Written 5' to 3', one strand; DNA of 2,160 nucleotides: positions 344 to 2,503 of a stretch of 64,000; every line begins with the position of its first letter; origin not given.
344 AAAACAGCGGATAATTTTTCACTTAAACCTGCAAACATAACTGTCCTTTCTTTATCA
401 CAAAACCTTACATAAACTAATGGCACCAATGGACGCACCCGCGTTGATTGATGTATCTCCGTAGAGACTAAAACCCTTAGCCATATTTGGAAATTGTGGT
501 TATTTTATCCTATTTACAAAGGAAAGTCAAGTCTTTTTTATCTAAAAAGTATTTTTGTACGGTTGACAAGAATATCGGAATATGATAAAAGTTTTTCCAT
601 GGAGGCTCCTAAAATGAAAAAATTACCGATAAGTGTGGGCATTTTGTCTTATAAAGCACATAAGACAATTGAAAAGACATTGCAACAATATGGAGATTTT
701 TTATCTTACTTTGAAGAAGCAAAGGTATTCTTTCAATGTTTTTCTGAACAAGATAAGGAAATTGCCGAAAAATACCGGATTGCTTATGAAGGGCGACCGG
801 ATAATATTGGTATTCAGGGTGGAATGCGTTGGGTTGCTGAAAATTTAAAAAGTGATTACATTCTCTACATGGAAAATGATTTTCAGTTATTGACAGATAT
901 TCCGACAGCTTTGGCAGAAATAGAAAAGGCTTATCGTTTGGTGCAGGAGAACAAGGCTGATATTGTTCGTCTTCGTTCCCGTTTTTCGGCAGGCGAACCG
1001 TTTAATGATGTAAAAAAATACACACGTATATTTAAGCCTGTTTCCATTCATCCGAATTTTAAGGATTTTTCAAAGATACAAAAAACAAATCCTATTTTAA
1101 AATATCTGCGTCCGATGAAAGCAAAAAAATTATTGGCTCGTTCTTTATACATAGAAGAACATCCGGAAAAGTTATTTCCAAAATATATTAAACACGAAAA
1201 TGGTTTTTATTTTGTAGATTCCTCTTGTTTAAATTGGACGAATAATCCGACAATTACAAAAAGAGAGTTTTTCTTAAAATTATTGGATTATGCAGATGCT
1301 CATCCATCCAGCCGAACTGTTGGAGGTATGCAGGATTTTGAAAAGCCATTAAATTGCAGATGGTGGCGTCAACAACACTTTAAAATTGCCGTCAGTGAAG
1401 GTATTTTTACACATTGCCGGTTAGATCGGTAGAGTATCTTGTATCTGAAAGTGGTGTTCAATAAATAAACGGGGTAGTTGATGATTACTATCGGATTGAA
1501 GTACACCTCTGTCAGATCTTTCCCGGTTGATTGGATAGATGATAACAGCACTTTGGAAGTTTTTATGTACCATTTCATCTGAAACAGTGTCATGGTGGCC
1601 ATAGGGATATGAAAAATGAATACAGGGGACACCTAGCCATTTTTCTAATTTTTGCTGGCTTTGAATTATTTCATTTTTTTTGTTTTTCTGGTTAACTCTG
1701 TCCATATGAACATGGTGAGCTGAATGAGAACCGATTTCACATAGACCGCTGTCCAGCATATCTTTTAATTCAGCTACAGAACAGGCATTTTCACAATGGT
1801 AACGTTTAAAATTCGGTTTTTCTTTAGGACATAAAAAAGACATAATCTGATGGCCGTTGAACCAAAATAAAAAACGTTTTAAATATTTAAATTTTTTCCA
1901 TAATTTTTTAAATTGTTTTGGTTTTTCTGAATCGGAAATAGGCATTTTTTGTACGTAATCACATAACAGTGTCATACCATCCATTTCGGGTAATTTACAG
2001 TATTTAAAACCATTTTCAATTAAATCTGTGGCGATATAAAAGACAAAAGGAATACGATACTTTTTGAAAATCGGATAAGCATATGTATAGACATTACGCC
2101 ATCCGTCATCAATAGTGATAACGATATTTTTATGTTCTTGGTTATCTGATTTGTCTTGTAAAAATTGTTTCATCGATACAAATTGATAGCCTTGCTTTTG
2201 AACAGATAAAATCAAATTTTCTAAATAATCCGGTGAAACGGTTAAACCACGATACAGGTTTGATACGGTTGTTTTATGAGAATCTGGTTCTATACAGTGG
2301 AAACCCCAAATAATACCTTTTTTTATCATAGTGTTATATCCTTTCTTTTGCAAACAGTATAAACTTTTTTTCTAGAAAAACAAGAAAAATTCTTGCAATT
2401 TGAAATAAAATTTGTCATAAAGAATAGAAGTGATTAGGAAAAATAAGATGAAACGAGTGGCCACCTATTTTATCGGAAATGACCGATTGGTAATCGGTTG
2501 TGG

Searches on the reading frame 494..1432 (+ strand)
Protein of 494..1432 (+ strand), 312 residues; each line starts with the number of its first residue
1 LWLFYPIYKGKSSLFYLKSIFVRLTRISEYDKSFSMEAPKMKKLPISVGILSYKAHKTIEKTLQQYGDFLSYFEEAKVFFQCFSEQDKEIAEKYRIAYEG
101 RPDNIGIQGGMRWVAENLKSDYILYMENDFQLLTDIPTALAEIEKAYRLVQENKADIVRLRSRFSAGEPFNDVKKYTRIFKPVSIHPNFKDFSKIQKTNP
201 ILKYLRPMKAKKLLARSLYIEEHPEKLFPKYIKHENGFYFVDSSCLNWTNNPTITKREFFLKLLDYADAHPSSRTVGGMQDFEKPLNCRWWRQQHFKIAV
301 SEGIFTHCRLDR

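Call 15: search_protein_families(library=pfam, proteins=[window:494-1432:+], max_evalue=0.001)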
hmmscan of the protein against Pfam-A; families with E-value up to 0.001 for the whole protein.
window:494-1432:+ (312 aa): 1 family
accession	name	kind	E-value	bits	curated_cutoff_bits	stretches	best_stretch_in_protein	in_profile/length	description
PF00535.33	Glycos_transf_2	-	0.00094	19.6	23.3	0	85-146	39-107/168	Glycosyl transferase family 2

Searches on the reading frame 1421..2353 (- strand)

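Call 15: search_protein_families(library=pfam, proteins=[window:1421-2353:-], max_evalue=0.001)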
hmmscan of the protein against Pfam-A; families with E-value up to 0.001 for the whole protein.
window:1421-2353:- (310 aa): 1 family
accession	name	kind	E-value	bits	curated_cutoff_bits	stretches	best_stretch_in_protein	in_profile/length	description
PF01522.26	Polysacc_deac_1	-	1.7e-22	80.1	23.1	1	71-258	3-112/124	Polysaccharide deacetylase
